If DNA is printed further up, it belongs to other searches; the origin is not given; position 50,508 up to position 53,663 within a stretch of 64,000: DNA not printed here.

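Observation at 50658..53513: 951-aa orphan membrane protein with no recognisable domains, followed by a small secreted protein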

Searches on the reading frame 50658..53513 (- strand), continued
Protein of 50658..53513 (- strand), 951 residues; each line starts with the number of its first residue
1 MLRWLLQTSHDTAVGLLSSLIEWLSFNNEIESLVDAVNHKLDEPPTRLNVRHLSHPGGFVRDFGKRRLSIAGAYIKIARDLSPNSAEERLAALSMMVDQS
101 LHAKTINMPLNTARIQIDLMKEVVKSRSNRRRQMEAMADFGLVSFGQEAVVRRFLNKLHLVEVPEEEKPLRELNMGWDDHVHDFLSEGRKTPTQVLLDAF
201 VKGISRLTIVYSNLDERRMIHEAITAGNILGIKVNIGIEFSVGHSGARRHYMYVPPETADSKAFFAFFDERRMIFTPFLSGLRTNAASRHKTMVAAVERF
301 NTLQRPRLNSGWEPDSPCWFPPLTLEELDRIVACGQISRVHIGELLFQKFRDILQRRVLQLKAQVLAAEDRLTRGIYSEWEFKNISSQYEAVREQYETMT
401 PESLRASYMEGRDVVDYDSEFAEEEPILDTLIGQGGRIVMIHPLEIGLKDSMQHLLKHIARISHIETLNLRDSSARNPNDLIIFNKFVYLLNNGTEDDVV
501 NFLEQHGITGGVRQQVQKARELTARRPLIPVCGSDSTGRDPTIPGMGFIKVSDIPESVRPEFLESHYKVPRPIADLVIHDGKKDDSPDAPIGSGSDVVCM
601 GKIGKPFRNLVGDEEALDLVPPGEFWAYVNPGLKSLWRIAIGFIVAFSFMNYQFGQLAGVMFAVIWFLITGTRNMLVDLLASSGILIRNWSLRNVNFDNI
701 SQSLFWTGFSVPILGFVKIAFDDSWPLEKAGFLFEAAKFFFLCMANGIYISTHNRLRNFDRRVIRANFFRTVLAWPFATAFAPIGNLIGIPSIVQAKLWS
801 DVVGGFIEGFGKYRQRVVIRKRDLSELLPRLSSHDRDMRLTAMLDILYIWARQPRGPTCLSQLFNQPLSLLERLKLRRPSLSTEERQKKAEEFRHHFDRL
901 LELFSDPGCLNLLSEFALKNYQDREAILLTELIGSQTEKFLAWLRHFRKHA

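Call 25: predict_structure(alignment_id=A1)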
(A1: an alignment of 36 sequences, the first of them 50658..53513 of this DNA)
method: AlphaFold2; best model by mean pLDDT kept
length: 951 residues; sequences in the alignment: 36
mean_pLDDT: 82.9   pTM: 0.71
mean pLDDT of the five models: 82.9, 81.8, 79.4, 77.0, 76.8
residues with pLDDT >= 90: 297; 70-90: 522; 50-70: 122; < 50: 10
segments of 3 or more residues with pLDDT < 50: 52-59
pLDDT, mean of each block of 10 residues (from residue 1): 72 75 74 80 67 45 74 87 85 87 71 91 83 87 77 87 87 92 83 93 94 86 94 94 89 92 92 91 89 88 90 90 86 72 87 91 92 88 91 85 80 72 92 93 91 92 93 84 93 91 88 86 91 79 85 85 88 88 70 74 68 63 76 71 83 78 82 75 62 65 80 84 86 89 88 73 78 86 83 83 69 70 85 91 91 80 72 56 77 90 92 92 82 92 88 73
secondary structure, 60 per line:
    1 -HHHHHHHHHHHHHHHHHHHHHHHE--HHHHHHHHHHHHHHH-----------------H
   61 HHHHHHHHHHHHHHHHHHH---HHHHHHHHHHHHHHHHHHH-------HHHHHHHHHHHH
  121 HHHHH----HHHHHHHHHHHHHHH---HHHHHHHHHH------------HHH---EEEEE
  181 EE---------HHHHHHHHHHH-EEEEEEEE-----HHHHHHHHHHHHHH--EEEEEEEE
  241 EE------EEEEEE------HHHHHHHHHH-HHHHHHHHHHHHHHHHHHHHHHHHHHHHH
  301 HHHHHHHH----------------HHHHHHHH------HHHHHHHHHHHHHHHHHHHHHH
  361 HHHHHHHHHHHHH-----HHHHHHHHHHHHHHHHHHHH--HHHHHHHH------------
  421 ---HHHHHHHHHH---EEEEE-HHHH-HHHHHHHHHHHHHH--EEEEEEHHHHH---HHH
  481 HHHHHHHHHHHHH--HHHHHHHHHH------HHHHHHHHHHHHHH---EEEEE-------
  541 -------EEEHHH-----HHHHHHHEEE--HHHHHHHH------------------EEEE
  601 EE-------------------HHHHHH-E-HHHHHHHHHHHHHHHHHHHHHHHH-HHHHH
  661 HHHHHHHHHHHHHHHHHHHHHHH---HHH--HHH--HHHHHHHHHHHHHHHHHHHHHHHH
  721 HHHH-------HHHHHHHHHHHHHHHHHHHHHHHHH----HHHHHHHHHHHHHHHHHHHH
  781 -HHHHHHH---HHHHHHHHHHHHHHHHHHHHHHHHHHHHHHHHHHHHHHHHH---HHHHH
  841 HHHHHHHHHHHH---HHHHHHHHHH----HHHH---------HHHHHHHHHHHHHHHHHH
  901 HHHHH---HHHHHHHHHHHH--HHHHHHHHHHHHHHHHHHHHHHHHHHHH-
elements in order (helices of 4 or more, strands of 3 or more residues): H2-24 H28-42 H60-79 H83-101 H109-125 H130-144 H148-157 E176-182 H192-202 E204-211 H217-230 E233-242 E249-254 H261-270 H272-308 H325-332 H339-373 H379-398 H401-408 H424-433 E437-441 H443-446 H448-461 E464-469 H470-474 H478-493 H496-505 H512-525 E529-533 E548-550 H559-565 E566-568 H571-578 E597-602 H622-627 H631-654 H656-683 H697-724 H732-756 H761-780 H782-788 H792-832 H836-852 H856-865 H870-873 H883-905 H909-920 H923-950

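Call 27: search_protein_representatives(alignment_id=A1)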
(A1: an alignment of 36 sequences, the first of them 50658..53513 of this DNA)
Query: 36 sequences, 940 profile positions. Proteins with E-value up to 0.001 (for the whole library): 444; up to 1e-10: 317; up to 1e-30: 194. The best 150 are listed.
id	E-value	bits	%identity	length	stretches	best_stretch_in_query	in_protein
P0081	0.0e+00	1424.8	-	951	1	5-937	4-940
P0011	0.0e+00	1366.4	-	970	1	6-937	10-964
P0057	0.0e+00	1357.9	-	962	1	4-937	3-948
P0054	0.0e+00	1309.3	-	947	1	2-932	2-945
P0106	0.0e+00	1259.4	-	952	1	11-937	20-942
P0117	0.0e+00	1214.8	-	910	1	4-936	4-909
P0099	0.0e+00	1206.7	-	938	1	6-935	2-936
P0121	0.0e+00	1179.2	-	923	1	9-930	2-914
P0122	0.0e+00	1166.4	-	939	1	7-933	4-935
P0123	0.0e+00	1157.6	-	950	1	10-931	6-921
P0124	0.0e+00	1117.1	-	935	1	10-935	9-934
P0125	0.0e+00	1082.5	-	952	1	10-931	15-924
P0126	0.0e+00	1072.7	-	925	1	5-933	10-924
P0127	0.0e+00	1038.6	-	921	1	13-933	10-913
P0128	0.0e+00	1021.0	-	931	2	9-492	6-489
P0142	7.4e-174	596.7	-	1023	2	255-904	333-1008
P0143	2.9e-167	574.9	-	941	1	44-865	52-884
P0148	5.5e-138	478.0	-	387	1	606-936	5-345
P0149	2.9e-137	475.6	-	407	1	582-936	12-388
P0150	3.1e-131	455.7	-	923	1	47-859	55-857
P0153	1.5e-124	433.5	-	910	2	400-858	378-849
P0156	8.8e-121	421.1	-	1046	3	46-575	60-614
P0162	1.1e-110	387.7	-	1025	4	12-352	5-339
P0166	1.6e-108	380.5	-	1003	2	42-817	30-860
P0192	1.9e-97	343.8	-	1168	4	27-513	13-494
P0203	2.6e-94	333.4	-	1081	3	19-561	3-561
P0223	6.3e-83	295.8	-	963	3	455-816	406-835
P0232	6.8e-71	256.0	-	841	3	589-807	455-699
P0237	1.3e-61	225.2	-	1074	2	51-686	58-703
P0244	4.1e-58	213.7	-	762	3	609-816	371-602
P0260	9.6e-48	179.3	-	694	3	583-819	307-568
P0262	4.6e-47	177.1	-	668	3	492-804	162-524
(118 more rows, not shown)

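Call 29: list_cluster_members(proteins=[P0143, P0150, P0156, P0162, P0166, P0192, P0203, P0237, P0121, P0142])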
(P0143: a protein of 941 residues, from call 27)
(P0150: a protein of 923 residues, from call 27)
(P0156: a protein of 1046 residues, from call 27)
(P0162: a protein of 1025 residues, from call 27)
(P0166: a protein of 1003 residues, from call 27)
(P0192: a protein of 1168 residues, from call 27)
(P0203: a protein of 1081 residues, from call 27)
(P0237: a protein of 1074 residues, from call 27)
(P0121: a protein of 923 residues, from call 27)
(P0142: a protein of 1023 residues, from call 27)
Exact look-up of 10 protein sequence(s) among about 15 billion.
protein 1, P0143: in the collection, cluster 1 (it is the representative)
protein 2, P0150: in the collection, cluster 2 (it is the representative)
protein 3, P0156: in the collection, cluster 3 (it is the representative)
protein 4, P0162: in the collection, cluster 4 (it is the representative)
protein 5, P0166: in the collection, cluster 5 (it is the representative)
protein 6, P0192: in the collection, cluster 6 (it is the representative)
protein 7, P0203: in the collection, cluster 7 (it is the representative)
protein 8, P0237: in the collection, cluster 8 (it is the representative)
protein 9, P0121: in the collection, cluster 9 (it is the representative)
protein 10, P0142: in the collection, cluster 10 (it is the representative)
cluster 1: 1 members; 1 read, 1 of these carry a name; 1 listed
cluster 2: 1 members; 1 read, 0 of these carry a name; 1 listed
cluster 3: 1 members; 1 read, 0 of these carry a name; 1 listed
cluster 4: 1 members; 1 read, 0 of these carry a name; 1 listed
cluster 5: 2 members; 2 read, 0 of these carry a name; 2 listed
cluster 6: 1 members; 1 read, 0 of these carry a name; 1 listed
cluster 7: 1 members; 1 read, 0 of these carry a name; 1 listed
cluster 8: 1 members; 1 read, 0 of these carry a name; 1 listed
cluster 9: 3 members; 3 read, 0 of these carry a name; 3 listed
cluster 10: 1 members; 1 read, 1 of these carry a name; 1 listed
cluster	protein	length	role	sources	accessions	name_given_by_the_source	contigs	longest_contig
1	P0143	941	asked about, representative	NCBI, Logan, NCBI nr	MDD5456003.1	MAG: hypothetical protein PHV30_03105 [Candidatus Margulisbacteria bacterium] | hypothetical protein [Candidatus Margulisiibacteriota bacterium]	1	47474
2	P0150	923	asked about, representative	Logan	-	-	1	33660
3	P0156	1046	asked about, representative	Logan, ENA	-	-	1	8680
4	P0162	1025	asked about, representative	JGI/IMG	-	-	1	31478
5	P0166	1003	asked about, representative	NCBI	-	-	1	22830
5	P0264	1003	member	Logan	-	-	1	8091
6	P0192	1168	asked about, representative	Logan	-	-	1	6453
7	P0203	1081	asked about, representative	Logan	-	-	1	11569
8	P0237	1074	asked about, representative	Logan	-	-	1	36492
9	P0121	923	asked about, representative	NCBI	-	-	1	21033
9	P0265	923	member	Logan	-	-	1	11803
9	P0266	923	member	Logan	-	-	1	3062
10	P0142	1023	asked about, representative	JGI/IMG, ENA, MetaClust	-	\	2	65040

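Call 31: find_encoding_contigs(protein=P0003, flank=6000, max_places=1)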
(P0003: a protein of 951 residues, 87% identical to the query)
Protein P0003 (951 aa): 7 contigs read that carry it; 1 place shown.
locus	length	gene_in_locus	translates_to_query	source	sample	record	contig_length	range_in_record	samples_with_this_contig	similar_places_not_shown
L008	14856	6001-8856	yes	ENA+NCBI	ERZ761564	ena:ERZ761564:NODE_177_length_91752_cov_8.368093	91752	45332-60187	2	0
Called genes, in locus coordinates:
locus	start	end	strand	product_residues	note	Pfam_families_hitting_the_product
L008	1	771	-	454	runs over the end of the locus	PF00515:TPR_1 (faint), PF07719:TPR_2 (faint), PF12895:ANAPC3 (faint), PF14559:TPR_19 (weak), PF25064:ARM_TT21_5th (faint), PF13431:TPR_17 (faint), PF13414:TPR_11, PF13432:TPR_16 (weak)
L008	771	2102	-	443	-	PF15907:Itfg2 (faint), PF13570:Beta-prop_ACSF4, PF23743:Beta-prop_BBS7 (faint), PF01839:FG-GAP (faint), PF13517:FG-GAP_3, PF14783:BBS2_Mid (faint), PF25292:Beta-prop_CGLA, PF13517:FG-GAP_3 (weak)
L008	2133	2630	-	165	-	-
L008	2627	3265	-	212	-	-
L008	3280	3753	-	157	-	PF07963:N_methyl (weak)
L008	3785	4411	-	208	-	PF28559:TPR_SusR (weak), PF13428:TPR_14 (faint), PF13525:YfiO (faint), PF07719:TPR_2 (faint), PF13174:TPR_6 (faint), PF13432:TPR_16 (weak), PF14559:TPR_19 (weak)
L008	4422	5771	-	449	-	PF02878:PGM_PMM_I, PF02879:PGM_PMM_II, PF02880:PGM_PMM_III, PF00408:PGM_PMM_IV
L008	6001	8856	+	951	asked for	-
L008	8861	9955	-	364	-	PF16930:Porin_5 (weak)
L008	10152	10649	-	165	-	PF00137:ATP-synt_C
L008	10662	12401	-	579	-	-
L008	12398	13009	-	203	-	PF01813:ATP-synt_D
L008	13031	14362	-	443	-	PF02874:ATP-synt_ab_N (weak), PF00006:ATP-synt_ab, PF22919:ATP-synt_VA_C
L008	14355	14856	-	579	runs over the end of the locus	PF02874:ATP-synt_ab_N (weak), PF16886:ATP-synt_ab_Xtn, PF00006:ATP-synt_ab, PF22919:ATP-synt_VA_C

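Call 32: find_encoding_contigs(protein=P0006, flank=6000, max_places=1)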
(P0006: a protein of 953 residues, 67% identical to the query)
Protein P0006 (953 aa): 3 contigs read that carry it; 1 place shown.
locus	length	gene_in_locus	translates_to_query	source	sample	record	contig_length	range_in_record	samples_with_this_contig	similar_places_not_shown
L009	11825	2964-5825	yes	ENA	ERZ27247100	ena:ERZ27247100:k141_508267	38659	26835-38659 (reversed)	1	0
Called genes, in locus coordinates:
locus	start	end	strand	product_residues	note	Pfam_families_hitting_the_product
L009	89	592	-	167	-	-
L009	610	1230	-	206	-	PF00515:TPR_1 (faint), PF07719:TPR_2 (faint), PF13525:YfiO (faint), PF13174:TPR_6 (faint), PF13428:TPR_14 (faint)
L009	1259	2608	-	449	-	PF02878:PGM_PMM_I, PF02879:PGM_PMM_II, PF02880:PGM_PMM_III, PF00408:PGM_PMM_IV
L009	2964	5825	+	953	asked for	-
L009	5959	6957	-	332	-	PF01087:GalP_UDP_transf, PF02744:GalP_UDP_tr_C (weak)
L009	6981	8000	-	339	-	PF01087:GalP_UDP_transf, PF16285:DUF4931_N, PF16268:DUF4921, PF02744:GalP_UDP_tr_C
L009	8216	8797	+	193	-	-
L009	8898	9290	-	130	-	-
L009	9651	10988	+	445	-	PF02881:SRP54_N, PF06414:Zeta_toxin (weak), PF13401:AAA_22 (weak), PF00448:SRP54, PF02978:SRP_SPB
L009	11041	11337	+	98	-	PF00886:Ribosomal_S16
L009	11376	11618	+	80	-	PF13083:KH_KhpA-B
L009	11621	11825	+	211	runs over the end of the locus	PF01782:RimM, PF24986:PRC_RimM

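Call 35: search_protein_families(library=pfam, alignment_id=A1, max_evalue=0.1)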
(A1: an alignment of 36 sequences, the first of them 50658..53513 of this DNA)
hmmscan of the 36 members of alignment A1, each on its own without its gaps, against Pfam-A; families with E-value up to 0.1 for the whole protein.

A. member 1, window:50658-53513:- (951 aa): 0 families

B. families by the number of members that match (of 36 scanned): 7 families
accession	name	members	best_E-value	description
PF02811.25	PHP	2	0.054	PHP domain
PF09693.15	Phage_XkdX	1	0.013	Phage uncharacterised protein (Phage_XkdX)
PF20926.3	Htt_N-HEAT_1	1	0.017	Huntingtin, N-terminal HEAT 1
PF14847.12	Ras_bdg_2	1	0.048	Ras-binding domain of Byr2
PF14493.12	HTH_40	1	0.057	Helix-turn-helix domain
PF22042.2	EF-G_D2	1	0.062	Elongation factor G domain 2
PF15612.11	WHIM1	1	0.097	WSTF, HB1, Itc1p, MBD9 motif 1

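Call 72: find_related_loci(query=A1, collection=genome_contigs, flank=6000)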
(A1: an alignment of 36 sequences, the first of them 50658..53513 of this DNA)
Query A1 (951 aa) in genome_contigs; peptide patterns used: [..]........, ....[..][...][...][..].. (x = any residue, [..] = any of these).
244 stretches matched a pattern; 237 encode a relative of the query (tblastn E <= 1e-3); the best 80 are kept; 80 distinct loci.
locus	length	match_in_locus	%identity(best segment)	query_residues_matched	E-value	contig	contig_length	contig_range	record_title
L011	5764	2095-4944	95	1-950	0e+0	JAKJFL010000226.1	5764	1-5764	MAG: Candidatus Riflebacteria bacterium isolate UR.bin127 UR_contig_47167, whole genome shotgun sequence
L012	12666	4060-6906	87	1-949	0e+0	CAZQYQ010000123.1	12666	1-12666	MAG TPA_asm: uncultured bacterium isolate SRP089250_co1_29 genome assembly, contig: NODE_8877_length_12666_cov_4.915550,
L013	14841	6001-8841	87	1-949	0e+0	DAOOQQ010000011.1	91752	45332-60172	MAG TPA_asm: Candidatus Ozemobacteraceae bacterium isolate AMR_MDS_2567 NODE_231_length_91752_cov_8.333577, whole genome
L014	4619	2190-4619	97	1-810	0e+0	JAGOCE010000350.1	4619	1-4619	Candidatus Ozemobacteraceae bacterium isolate Go_SlDig_bin_287 Go_SlDig_64815_length_4619_cov_7.776046, whole genome sho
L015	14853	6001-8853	63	1-950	0e+0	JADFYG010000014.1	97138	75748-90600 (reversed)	MAG: Candidatus Riflebacteria bacterium isolate nDJH6bin19 nDJH6_bin19_NODE_14_length_97138_cov_5.415423, whole genome s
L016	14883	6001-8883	62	1-949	0e+0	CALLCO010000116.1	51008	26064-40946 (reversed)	MAG: Candidatus Ozemobacteraceae bacterium isolate N1_Bin_METABAT__69_1 genome assembly, contig: c_000003029344, whole g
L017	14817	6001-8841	86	1-949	0e+0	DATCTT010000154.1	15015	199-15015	MAG TPA_asm: Candidatus Ozemobacteraceae bacterium isolate SMAG_U7338 k141_71760, whole genome shotgun sequence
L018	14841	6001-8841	56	2-948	0e+0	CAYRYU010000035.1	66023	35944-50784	MAG TPA_asm: uncultured bacterium isolate binchicken_co66_92 genome assembly, contig: NODE_818_length_66023_cov_18.37980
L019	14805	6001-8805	57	16-950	0e+0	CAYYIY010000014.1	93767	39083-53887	MAG TPA_asm: uncultured bacterium isolate binchicken_co135_188 genome assembly, contig: NODE_529_length_93767_cov_4.4816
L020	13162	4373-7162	57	20-950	0e+0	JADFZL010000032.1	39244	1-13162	MAG: Candidatus Riflebacteria bacterium isolate nHGRbin4 nHGR_bin4_NODE_32_length_39244_cov_28.241557, whole genome shot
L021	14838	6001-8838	55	7-950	0e+0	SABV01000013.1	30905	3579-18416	MAG: Erysipelotrichia bacterium isolate INTA.CYC.134 contig-100_1086, whole genome shotgun sequence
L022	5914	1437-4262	54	12-950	0e+0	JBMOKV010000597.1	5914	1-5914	MAG: Candidatus Rifleibacteriota bacterium isolate Betzabe_MAG007 MAG007_597, whole genome shotgun sequence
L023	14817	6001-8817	54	15-950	0e+0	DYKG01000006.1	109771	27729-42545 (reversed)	MAG TPA_asm: Candidatus Methylomirabilis sp. isolate SulCav_AS07-7_4_47_145 SulCav_AS07_7_107_length_109771_cov_88_17610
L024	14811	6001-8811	54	16-950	0e+0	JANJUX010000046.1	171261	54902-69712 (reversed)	MAG: Candidatus Riflebacteria bacterium isolate RXS2_metabat.bin.35 RXS2_k141_160851, whole genome shotgun sequence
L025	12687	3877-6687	54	16-950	0e+0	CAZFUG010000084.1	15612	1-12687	MAG TPA_asm: uncultured bacterium isolate binchicken_co115_14 genome assembly, contig: NODE_5908_length_15612_cov_5.1698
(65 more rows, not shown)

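Call 86: search_protein_families(library=pfam, proteins=[P0142, P0232, P0244, P0260, P0262, P0223, P0148, P0149, P0153, P0237], max_evalue=0.01)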
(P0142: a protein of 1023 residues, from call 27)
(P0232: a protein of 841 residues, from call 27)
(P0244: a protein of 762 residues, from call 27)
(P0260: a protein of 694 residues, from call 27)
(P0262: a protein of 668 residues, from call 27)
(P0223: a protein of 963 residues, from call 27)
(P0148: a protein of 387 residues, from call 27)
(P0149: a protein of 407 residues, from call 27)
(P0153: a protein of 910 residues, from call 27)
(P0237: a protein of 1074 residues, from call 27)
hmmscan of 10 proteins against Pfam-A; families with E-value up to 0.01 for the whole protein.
P0142 (1023 aa): 0 families

P0232 (841 aa): 0 families

P0244 (762 aa): 0 families

P0260 (694 aa): 0 families

P0262 (668 aa): 0 families

P0223 (963 aa): 0 families

P0148 (387 aa): 0 families

P0149 (407 aa): 0 families

P0153 (910 aa): 0 families

P0237 (1074 aa): 0 families
